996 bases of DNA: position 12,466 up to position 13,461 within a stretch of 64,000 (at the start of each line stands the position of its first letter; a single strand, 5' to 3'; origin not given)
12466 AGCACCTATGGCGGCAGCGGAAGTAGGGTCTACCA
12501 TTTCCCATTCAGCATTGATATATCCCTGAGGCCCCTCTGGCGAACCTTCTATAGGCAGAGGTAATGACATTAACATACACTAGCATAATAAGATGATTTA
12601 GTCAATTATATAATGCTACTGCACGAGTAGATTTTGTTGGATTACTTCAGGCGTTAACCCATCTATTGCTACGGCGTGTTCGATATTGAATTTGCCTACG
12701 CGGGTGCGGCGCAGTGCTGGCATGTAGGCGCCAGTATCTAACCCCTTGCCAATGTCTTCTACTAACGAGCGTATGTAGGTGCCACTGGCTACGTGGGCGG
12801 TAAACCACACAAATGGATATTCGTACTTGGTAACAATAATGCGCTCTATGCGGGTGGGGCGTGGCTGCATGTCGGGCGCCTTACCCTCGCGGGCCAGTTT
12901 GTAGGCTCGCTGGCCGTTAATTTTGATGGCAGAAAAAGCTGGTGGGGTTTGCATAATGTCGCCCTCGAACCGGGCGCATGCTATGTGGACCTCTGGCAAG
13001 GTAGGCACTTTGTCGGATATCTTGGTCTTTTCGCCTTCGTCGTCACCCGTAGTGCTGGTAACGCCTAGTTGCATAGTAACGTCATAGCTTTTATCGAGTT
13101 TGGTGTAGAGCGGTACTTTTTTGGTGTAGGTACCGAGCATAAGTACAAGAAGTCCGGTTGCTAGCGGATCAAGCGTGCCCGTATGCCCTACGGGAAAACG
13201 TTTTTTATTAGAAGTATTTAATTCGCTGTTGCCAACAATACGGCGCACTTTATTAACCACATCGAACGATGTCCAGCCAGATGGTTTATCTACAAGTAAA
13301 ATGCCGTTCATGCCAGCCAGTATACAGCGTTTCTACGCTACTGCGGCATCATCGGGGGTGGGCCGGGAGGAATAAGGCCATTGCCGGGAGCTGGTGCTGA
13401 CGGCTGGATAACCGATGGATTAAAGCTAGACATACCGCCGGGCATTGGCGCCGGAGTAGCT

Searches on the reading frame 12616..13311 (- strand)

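Call 30: search_protein_families(library=pfam, proteins=[window:12616-13311:-], max_evalue=0.0001)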
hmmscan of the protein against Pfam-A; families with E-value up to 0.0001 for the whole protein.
window:12616-13311:- (231 aa): 2 families
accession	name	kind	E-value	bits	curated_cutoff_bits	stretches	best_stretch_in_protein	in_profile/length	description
PF01509.24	TruB_N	-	1.8e-44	152.1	27.3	1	41-180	9-149/149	TruB family pseudouridylate synthase (N terminal domain)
PF16198.10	TruB_C_2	-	8e-10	39.2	29.3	1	181-220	1-40/66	tRNA pseudouridylate synthase B C-terminal domain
